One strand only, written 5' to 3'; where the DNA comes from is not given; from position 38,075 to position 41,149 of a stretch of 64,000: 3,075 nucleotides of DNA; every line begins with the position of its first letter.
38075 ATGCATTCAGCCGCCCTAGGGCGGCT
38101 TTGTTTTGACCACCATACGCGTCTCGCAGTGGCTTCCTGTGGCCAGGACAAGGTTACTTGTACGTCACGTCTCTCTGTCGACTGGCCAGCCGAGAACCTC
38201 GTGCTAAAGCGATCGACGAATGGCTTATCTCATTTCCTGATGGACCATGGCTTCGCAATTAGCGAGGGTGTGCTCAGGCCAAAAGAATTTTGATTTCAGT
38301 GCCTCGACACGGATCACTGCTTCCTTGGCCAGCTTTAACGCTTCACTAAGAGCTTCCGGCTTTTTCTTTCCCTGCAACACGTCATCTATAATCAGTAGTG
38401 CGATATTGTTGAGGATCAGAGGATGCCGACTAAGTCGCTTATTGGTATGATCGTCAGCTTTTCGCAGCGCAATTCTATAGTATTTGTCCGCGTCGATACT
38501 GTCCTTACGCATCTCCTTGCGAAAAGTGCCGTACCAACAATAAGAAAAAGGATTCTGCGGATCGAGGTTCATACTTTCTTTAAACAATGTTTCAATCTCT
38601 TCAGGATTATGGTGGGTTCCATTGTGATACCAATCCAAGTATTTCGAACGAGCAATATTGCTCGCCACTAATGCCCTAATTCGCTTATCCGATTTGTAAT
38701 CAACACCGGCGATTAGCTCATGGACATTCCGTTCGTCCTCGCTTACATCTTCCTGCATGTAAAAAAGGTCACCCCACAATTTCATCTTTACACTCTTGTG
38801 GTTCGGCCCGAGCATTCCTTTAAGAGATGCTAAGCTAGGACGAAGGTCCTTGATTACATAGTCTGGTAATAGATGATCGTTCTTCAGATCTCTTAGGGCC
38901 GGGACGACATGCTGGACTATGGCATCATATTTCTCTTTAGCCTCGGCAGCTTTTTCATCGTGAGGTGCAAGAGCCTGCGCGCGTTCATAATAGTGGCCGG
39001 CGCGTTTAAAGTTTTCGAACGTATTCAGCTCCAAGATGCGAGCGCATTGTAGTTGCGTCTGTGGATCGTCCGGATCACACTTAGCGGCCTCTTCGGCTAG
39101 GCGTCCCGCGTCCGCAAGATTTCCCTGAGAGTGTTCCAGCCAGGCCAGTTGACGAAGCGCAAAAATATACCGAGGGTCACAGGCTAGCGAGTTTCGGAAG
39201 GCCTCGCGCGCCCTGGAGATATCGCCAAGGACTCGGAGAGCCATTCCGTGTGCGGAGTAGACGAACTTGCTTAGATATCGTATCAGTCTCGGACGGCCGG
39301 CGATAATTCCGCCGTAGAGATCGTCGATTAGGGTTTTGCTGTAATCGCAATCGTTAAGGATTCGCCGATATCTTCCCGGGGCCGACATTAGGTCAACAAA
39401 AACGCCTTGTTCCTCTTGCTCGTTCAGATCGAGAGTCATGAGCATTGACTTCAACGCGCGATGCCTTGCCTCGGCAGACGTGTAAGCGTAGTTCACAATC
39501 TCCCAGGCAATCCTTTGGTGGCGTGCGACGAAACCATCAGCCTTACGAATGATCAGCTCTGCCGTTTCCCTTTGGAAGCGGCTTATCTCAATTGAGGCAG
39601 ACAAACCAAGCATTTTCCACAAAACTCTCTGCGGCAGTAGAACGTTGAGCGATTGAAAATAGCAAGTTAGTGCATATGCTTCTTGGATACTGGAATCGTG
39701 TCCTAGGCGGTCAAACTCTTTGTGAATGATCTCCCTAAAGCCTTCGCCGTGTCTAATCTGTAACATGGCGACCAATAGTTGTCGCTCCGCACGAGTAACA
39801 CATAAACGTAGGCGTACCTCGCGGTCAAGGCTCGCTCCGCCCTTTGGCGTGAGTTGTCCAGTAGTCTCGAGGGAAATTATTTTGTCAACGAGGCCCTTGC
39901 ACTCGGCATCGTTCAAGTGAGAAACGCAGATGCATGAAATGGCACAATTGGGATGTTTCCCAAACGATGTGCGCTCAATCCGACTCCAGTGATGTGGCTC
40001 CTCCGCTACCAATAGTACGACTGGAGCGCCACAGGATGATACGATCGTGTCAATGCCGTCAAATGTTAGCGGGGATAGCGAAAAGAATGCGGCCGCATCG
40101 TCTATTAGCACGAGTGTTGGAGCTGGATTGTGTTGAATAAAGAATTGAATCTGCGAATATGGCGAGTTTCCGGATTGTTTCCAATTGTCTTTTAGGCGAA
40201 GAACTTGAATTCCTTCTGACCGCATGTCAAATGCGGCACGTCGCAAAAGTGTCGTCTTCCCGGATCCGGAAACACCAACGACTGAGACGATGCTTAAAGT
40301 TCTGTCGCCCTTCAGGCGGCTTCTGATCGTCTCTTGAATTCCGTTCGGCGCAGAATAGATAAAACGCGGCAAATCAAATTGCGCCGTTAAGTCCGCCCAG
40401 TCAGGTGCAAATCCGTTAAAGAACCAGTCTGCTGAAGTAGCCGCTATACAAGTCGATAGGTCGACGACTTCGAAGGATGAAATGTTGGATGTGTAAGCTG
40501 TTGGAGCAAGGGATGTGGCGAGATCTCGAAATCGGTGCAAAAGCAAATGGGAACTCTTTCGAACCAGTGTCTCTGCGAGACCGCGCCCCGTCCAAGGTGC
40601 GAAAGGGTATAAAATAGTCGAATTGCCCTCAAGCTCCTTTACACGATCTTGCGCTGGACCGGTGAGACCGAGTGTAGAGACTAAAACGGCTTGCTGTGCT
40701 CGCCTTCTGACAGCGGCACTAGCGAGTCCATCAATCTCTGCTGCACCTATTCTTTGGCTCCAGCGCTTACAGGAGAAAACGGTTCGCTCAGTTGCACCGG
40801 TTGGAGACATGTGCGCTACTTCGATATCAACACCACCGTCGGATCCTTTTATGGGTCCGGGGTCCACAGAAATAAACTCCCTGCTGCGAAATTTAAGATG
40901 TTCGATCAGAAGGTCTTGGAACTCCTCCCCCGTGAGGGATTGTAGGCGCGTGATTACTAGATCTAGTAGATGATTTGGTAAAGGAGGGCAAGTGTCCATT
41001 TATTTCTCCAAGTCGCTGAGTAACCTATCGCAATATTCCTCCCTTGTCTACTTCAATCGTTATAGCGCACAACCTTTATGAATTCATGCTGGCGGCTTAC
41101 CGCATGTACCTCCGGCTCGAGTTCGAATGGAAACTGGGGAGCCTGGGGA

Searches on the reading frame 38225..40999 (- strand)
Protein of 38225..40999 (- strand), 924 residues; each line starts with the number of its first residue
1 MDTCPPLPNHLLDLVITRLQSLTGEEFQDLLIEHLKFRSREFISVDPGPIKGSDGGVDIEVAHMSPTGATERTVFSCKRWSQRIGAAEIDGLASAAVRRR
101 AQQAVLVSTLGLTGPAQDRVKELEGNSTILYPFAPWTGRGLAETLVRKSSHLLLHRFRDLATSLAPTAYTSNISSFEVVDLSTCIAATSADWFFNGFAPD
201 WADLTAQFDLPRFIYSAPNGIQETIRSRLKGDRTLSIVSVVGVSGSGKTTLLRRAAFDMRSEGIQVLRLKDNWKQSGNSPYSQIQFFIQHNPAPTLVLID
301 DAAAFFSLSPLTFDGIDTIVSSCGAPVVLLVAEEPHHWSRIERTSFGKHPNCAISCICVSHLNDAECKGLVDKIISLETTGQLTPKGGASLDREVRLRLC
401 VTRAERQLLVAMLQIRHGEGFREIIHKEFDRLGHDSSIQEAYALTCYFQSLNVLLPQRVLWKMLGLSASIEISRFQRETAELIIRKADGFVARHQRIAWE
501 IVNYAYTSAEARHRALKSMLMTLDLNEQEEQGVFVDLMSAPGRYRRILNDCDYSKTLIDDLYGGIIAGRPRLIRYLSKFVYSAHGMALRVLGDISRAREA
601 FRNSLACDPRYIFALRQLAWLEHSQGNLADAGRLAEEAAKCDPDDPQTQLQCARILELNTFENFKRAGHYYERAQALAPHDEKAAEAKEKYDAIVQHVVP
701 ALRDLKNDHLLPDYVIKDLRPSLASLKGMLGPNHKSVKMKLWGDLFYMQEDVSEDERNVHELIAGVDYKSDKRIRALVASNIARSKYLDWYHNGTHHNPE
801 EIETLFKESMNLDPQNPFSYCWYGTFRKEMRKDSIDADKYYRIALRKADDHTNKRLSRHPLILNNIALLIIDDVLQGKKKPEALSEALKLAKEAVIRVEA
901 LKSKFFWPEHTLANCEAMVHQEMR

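Call 3: search_protein_families(library=pfam, proteins=[window:38225-40999:-], max_evalue=0.1)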
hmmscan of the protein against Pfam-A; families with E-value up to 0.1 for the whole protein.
window:38225-40999:- (924 aa): 24 families
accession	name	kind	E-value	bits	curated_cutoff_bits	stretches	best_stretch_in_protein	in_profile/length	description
PF25199.1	nSTAND_NTPase5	-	2.8e-14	53.6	34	1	193-343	3-142/145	Novel STAND NTPase 5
PF04471.18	Mrr_cat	-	5.2e-11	43.1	21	1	20-123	2-100/115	Restriction endonuclease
PF13431.12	TPR_17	-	6.4e-09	35.8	24.4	1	601-631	2-32/34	Tetratricopeptide repeat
PF13428.12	TPR_14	-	7.2e-08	32.8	23.5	1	614-654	3-43/44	Tetratricopeptide repeat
PF07719.23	TPR_2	-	7.2e-06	26.2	27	0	585-610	8-33/34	Tetratricopeptide repeat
PF13191.12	AAA_16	-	1.8e-05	25.8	32.6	1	232-283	22-68/167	AAA ATPase domain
PF13432.12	TPR_16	-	4e-05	24.4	32.7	1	583-646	2-65/65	Tetratricopeptide repeat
PF00515.34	TPR_1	-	0.00021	21.4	27.8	0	585-611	8-34/34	Tetratricopeptide repeat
PF22722.2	NA-iREase1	-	0.00041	20.8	27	1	53-133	23-101/106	NACHT-associated inactive Restriction Endonuclease 1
PF03205.20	MobB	-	0.001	19.4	26.6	1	237-272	1-36/133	Molybdopterin guanine dinucleotide synthesis protein B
PF05729.18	NACHT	-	0.0015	18.8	26.7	1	237-263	2-28/167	NACHT domain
PF20720.3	nSTAND3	-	0.0023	18.1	27.2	1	236-284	18-68/155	Novel STAND NTPase 3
PF14559.12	TPR_19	-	0.004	17.9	25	1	592-647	5-60/68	Tetratricopeptide repeat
PF13173.12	AAA_14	-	0.0069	16.8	27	1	237-302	4-71/129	AAA domain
PF00931.28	NB-ARC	-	0.009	15.7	23.5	1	223-256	6-39/248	NB-ARC domain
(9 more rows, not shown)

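Call 4: search_protein_families(library=padloc, proteins=[window:38225-40999:-], max_evalue=0.1)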
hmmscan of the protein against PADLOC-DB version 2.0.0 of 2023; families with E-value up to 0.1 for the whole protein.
window:38225-40999:- (924 aa): 7 families
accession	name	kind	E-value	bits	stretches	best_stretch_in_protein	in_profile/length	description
PDLC04815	PDC-S02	-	2.6e-06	25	1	51-122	230-301/346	-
PDLC04135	mad3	-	0.0011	16.6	1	237-256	24-43/374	mads_3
PDLC03657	mREase_IV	-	0.0011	16.3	1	53-123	205-275/317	Type IV methyl-directed restriction enzyme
PDLC04140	mad8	-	0.0031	15.1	1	236-262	28-54/314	mads_8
PDLC03925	OloA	-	0.005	14.1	1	422-658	60-252/596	-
PDLC00269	PtuA1|PtuA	-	0.026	11.8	1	238-292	35-90/446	AAA ATPase domain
PDLC02911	VakA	-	0.032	12.8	1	242-292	9-60/163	-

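Call 5: search_protein_families(library=ncbifam, proteins=[window:38225-40999:-], max_evalue=0.1)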
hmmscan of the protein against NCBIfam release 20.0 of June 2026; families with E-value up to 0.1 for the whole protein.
window:38225-40999:- (924 aa): 17 families
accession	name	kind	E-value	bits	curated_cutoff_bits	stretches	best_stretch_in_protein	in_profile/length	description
TIGR02917.1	PEP_TPR_lipo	equivalog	1.6e-08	32.9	312.2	1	581-683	468-568/899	XrtA/PEP-CTERM system TPR-repeat protein PrsT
TIGR02521.1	type_IV_pilW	equivalog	2.6e-06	27.2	154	1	580-632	137-189/234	type IV pilus biogenesis/stability protein PilW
TIGR00176.1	mobB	equivalog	0.00046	20.2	76.2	1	237-270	1-34/155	molybdopterin-guanine dinucleotide biosynthesis protein B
NF011056.0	PRK14489.1-1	equivalog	0.0024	17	379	1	223-270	190-238/363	bifunctional molybdenum cofactor guanylyltransferase MobA/molybdopterin-guanine dinucleotide biosynthesis adaptor protein MobB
TIGR02315.1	ABC_phnC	equivalog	0.02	14.3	266.1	1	237-254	30-47/243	phosphonate ABC transporter ATP-binding protein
TIGR00968.1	3a0106s01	subfamily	0.022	14.3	342.75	1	236-303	27-93/237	sulfate ABC transporter ATP-binding protein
TIGR00990.1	3a0801s09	subfamily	0.023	13.3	757.25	0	590-676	411-495/615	mitochondrial import receptor subunit TOM70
NF041574.1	antitoxPezT_Strep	equivalog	0.026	13.8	470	0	671-711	158-197/251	type II toxin-antitoxin system toxin PezT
NF041053.1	CobW_rel_Se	equivalog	0.027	14.1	180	1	236-265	2-31/195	CobW-related selenoprotein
NF040959.1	MamA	equivalog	0.032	13.7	200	0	624-690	49-113/204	magnetosome protein MamA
TIGR01189.1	ccmA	equivalog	0.038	13.7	131.6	0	237-292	28-82/198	heme ABC exporter ATP-binding protein CcmA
TIGR02552.1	LcrH_SycD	equivalog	0.045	13.5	104.8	1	584-696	24-134/136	SycD/LcrH family type III secretion system chaperone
TIGR03939.1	PGA_TPR_OMP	equivalog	0.046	11.9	366.65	1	608-688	391-468/800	poly-beta-1,6 N-acetyl-D-glucosamine export porin PgaA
TIGR00064.1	ftsY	equivalog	0.075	12.3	260.7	0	228-267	72-111/279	signal recognition particle-docking protein FtsY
NF010061.0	PRK13538.1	equivalog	0.077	12.5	195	0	237-292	33-87/211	cytochrome c biogenesis heme-transporting ATPase CcmA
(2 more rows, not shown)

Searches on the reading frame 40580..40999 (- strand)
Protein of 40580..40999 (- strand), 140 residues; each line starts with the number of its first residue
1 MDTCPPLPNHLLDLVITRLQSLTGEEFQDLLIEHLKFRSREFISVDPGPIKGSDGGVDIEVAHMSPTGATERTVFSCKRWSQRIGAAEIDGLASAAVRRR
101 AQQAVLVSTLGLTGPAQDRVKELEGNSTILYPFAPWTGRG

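Call 109: find_homologous_proteins(query=window:40580-40999:-, max_evalue=0.001)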
Query window:40580-40999:-: 54 candidates shared short words with the query, none scored E <= 0.001.
